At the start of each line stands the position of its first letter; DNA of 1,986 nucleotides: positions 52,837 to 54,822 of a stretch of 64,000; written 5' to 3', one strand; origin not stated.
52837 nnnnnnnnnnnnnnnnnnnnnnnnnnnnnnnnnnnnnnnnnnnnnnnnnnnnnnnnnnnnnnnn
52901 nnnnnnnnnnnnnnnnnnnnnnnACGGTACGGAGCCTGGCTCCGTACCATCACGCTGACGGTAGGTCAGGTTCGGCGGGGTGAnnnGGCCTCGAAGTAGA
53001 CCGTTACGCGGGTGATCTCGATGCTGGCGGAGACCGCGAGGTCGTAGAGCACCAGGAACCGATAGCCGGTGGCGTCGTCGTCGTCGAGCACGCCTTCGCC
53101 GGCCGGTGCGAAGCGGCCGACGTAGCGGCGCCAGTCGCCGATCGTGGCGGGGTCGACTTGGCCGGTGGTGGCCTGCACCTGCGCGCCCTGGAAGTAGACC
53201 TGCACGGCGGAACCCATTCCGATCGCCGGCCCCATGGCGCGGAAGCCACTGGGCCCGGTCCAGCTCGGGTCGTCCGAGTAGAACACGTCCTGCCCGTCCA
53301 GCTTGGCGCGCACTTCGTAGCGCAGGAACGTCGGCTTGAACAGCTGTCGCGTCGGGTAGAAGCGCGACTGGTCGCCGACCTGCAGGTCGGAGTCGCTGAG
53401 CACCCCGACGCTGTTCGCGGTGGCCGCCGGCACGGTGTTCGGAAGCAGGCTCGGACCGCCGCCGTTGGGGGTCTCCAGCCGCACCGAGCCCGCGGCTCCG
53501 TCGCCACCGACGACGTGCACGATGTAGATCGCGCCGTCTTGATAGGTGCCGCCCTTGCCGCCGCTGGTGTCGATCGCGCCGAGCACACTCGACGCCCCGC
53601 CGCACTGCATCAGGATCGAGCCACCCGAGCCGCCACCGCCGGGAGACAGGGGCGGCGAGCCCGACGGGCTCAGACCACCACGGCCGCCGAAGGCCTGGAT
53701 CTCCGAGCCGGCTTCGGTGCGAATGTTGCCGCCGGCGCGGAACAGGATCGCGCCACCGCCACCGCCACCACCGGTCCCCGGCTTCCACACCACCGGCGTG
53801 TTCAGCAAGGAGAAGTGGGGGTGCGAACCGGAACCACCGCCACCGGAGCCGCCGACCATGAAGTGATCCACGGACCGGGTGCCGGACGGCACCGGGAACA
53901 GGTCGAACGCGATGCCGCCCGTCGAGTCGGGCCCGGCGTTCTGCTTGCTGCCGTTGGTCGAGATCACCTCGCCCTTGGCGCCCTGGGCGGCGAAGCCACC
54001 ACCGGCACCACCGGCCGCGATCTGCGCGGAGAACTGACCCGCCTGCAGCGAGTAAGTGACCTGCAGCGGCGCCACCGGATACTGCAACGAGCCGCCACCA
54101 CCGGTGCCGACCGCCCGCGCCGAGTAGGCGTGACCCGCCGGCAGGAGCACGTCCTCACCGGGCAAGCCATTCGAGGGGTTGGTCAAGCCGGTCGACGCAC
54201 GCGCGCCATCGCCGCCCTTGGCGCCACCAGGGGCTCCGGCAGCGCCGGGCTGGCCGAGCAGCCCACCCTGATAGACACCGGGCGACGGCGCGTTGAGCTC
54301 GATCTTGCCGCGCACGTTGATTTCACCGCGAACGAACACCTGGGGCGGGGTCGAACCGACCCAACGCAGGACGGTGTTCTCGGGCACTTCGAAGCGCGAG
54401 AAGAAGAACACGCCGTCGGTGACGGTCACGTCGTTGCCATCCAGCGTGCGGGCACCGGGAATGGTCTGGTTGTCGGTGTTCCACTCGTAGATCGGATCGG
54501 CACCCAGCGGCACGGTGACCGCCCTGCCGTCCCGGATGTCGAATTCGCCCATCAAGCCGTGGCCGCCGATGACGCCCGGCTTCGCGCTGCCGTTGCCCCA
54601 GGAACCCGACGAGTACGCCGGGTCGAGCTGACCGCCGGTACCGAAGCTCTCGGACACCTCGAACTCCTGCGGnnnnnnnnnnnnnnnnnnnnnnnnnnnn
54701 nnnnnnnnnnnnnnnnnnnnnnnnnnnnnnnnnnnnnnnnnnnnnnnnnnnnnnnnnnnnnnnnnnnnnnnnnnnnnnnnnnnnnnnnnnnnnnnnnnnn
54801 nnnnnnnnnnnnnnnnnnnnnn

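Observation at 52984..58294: Tandem pair of paralogous ~870-aa Gly-rich lipoproteins with a Cys-cluster, Ig-like domain and conserved C-terminal domain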

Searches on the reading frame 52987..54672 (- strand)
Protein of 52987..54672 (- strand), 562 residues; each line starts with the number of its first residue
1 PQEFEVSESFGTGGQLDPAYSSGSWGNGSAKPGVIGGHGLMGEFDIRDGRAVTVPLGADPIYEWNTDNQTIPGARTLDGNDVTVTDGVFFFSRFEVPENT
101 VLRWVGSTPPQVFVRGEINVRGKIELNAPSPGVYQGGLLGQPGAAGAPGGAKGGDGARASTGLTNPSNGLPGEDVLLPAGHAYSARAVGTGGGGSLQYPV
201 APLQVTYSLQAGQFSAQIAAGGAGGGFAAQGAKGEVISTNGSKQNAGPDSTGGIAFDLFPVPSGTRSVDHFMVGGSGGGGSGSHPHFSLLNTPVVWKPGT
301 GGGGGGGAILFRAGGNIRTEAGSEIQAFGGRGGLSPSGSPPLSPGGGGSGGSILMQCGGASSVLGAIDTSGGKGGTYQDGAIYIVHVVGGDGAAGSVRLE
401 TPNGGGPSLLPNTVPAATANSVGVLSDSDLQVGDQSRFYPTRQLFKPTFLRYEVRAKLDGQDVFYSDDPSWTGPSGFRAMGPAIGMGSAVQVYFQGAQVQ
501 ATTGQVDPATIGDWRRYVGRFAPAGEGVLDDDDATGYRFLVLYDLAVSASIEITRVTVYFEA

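Call 54: predict_structure(alignment_id=A2)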
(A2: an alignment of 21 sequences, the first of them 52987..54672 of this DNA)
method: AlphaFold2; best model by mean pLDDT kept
length: 562 residues; sequences in the alignment: 21
mean_pLDDT: 92.6   pTM: 0.90
mean pLDDT of the five models: 92.6, 92.6, 92.2, 92.0, 91.6
residues with pLDDT >= 90: 436; 70-90: 113; 50-70: 13; < 50: 0
segments of 3 or more residues with pLDDT < 50: none
pLDDT, mean of each block of 10 residues (from residue 1): 93 94 96 95 97 93 97 93 97 98 97 98 96 82 96 93 78 95 93 94 84 88 96 90 82 95 91 97 91 89 98 97 97 73 93 96 97 89 85 97 94 95 94 96 92 96 93 85 85 96 91 92 89 95 95 97 91
secondary structure, 60 per line:
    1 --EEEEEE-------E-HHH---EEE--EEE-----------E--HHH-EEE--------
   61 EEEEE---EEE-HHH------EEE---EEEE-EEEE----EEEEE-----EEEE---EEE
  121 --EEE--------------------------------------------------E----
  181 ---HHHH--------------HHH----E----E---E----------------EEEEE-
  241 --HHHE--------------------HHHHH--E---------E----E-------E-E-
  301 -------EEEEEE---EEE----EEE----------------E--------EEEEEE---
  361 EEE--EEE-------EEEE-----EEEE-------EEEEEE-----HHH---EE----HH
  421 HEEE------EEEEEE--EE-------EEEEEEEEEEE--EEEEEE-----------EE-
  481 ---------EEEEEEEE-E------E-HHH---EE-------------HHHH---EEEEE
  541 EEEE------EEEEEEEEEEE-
elements in order: E3-8 E24-26 E29-31 E50-52 E61-65 E69-71 E82-84 E88-91 E93-96 E101-105 E111-114 E118-120 E123-125 H184-187 E235-239 H267-271 E308-313 E317-319 E324-326 E352-357 E361-363 E366-368 E376-379 E385-388 E396-401 E422-424 E431-436 E448-458 E461-466 E490-497 H529-532 E536-544 E551-561

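Call 56: search_protein_representatives(alignment_id=A2)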
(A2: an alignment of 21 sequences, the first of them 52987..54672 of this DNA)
Query: 21 sequences, 561 profile positions. Proteins with E-value up to 0.001 (for the whole library): 1559; up to 1e-10: 760; up to 1e-30: 354. The best 150 are listed.
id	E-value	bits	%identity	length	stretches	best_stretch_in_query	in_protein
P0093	6.4e-242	820.6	-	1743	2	3-547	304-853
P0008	2.5e-204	696.5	-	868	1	3-560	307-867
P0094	3.5e-183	626.7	-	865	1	4-560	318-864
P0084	5.4e-179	612.9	-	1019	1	3-560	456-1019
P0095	5.2e-178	609.6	-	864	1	6-560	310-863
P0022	1.1e-177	608.5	-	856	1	2-560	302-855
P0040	7.1e-177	605.9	-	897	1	4-560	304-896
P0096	2.4e-176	604.2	-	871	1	3-560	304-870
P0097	9.5e-174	595.6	-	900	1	3-560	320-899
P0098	4.6e-173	593.3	-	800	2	241-560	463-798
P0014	5.5e-173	593.1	-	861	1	4-560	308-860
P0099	1.1e-172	592.1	-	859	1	3-560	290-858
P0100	3.0e-172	590.6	-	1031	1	4-560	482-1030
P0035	3.6e-172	590.4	-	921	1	5-560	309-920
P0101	5.4e-171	586.5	-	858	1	4-560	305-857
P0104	1.9e-169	581.4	-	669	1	5-560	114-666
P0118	9.3e-160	549.4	-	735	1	5-560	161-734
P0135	7.8e-153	526.5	-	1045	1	5-558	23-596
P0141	4.9e-152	523.9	-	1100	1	6-542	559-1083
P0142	4.4e-151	520.8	-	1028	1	4-560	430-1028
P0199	2.3e-125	435.9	-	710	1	6-560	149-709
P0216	6.6e-114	398.0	-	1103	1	3-559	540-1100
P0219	4.6e-112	392.0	-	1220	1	7-558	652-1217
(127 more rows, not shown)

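Call 59: search_protein_families(library=pfam, proteins=[P0093, P0100, P0104, P0118, P0135, P0141, P0219, P0216, P0199], max_evalue=0.01)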
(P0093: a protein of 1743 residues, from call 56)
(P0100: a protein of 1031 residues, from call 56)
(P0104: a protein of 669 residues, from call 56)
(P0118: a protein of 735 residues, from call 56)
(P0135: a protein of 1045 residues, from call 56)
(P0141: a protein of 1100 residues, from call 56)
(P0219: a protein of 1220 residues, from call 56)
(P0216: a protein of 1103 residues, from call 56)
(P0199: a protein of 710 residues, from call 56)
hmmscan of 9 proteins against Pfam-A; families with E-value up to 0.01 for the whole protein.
P0093 (1743 aa): 1 family
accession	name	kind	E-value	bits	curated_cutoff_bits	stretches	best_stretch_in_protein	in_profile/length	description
PF13205.12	Big_5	-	1.4e-13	51.9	23.6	1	176-297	2-105/105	Bacterial Ig-like domain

P0100 (1031 aa): 8 families
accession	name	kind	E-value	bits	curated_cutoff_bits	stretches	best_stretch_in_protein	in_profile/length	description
PF24681.1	Kelch_KLHDC2_KLHL20_DRC7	-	1.5e-28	100.1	50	2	56-253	8-211/221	KLHDC2/KLHL20/DRC7 Kelch-repeats domain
PF13415.12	Kelch_3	-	2.4e-18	66.2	22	2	110-153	4-47/48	Galactose oxidase, central domain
PF24981.1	Beta-prop_ATRN-LZTR1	-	3.2e-13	50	50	2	60-178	2-128/289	Attractin/LZTR1 beta-propeller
PF13418.12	Kelch_4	-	2.1e-10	40.8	21.6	1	95-139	1-45/49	Galactose oxidase, central domain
PF13964.12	Kelch_6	-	8.5e-06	26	25.3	0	47-80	4-34/50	Kelch motif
PF13854.13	Kelch_HCF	-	7.6e-05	22.5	113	0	92-184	181-276/345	Host cell factor, Kelch-repeats domain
PF07646.21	Kelch_2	-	0.0014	18.9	21.3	0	107-135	11-40/48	Kelch motif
PF01344.31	Kelch_1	-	0.0019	18.1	20.1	0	109-138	13-43/46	Kelch motif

P0104 (669 aa): 0 families

P0118 (735 aa): 0 families

P0135 (1045 aa): 5 families
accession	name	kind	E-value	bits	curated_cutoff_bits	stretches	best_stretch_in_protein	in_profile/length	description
PF24681.1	Kelch_KLHDC2_KLHL20_DRC7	-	6.5e-23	81.6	50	2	754-902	36-187/221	KLHDC2/KLHL20/DRC7 Kelch-repeats domain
PF13418.12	Kelch_4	-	3.1e-11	43.5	21.6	0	816-850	1-35/49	Galactose oxidase, central domain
PF24981.1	Beta-prop_ATRN-LZTR1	-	9.7e-10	38.6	50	1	712-840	34-171/289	Attractin/LZTR1 beta-propeller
PF13415.12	Kelch_3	-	0.00011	22.7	22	0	832-874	5-47/48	Galactose oxidase, central domain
PF13854.13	Kelch_HCF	-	0.00015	21.5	113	0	706-807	171-278/345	Host cell factor, Kelch-repeats domain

P0141 (1100 aa): 3 families
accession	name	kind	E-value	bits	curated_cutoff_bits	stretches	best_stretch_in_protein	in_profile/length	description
PF01839.29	FG-GAP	-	9e-21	73.8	22.1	2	161-194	6-37/37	FG-GAP repeat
PF13517.12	FG-GAP_3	-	2.1e-15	57.5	26.9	3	279-343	1-61/61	FG-GAP-like repeat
PF23727.1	Beta-prop_FAM234A_B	-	3.1e-07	29.7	26.4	0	253-309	107-165/467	FAM234A/B beta-propeller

P0219 (1220 aa): 1 family
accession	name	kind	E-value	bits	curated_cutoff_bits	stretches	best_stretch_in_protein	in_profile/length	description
PF13229.12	Beta_helix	-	5.4e-14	52.6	25.9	2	178-327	13-144/158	Right handed beta helix region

P0216 (1103 aa): 1 family
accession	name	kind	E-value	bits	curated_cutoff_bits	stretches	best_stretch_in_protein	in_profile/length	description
PF01364.23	Peptidase_C25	-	0.0009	19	23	1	148-232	98-167/374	Peptidase family C25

P0199 (710 aa): 0 families
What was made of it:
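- One relative carries an extra PF13229 beta-helix (call 59).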

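Call 64: find_homologous_proteins(query=A2, max_evalue=0.00001)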
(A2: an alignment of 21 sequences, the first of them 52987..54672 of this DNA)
Query A2 (21 sequences) (562 aa, profile of the alignment): 218 proteins with E <= 0.00001 among 8000 candidates; the best 120 are listed.
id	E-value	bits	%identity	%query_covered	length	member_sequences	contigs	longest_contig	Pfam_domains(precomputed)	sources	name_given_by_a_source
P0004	3.8e-205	701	45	100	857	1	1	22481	PF13205.13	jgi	-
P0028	1.2e-194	666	39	100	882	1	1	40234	PF13205.13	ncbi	-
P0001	6.5e-194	664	100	100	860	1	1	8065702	PF13205.13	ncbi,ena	-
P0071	1.5e-190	653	44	100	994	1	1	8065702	PF24681.2,PF13415.13,PF24981.2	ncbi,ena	-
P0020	4.0e-189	648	41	100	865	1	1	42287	PF13205.13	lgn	-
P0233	3.1e-187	642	45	99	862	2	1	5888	PF13205.13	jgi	jgi:hypothetical protein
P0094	1.1e-182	627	50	100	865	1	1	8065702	PF24681.2,PF13415.13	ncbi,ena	-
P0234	2.7e-182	625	41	99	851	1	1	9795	PF13205.13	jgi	jgi:hypothetical protein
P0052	7.2e-182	624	37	99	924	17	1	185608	PF13205.13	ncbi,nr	ncbi:MAG: Ig-like domain-containing protein [Planctomycetota bacterium]|nr:Ig-like domain-containing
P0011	2.5e-180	619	42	99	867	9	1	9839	PF13205.13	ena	-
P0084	1.7e-178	613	39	99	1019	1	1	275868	PF13418.13,PF24681.2,PF13415.13,PF24981.2,PF01344.32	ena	-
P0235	4.1e-177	608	45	100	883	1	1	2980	PF13205.13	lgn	-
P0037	1.3e-176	607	37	99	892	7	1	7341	PF13205.13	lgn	-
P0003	1.3e-174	600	48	100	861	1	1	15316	PF13205.13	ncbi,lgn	-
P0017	2.0e-174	599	44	99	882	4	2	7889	PF13205.13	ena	-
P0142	1.4e-150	521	38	22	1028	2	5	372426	-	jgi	jgi:hypothetical protein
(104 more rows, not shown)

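Call 66: find_encoding_contigs(protein=P0142, flank=10000, max_places=2)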
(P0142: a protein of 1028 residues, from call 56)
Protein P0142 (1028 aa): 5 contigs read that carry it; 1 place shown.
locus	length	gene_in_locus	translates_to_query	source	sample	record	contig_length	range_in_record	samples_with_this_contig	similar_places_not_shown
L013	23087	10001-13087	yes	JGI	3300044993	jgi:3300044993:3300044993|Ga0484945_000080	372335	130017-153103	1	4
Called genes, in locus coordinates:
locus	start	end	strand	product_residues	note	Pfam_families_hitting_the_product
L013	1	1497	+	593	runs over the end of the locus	-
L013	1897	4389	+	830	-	PF02190:LON_substr_bdg, PF00004:AAA, PF07728:AAA_5, PF22667:Lon_lid, PF05362:Lon_C, PF13541:ChlI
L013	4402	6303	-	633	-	-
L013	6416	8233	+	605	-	-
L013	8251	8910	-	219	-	PF00730:HhH-GPD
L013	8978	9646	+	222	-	PF05076:SUFU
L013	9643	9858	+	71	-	PF06945:DUF1289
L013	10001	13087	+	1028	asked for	-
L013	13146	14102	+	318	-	-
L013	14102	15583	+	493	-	PF00294:PfkB, PF08543:Phos_pyr_kin (weak), PF01467:CTP_transf_like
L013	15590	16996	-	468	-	PF05195:AMP_N, PF00557:Peptidase_M24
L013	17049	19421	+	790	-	PF00578:AhpC-TSA, PF08534:Redoxin (weak)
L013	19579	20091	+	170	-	PF01467:CTP_transf_like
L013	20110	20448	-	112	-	-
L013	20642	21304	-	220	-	PF00702:Hydrolase, PF12710:HAD, PF13419:HAD_2, PF13242:Hydrolase_like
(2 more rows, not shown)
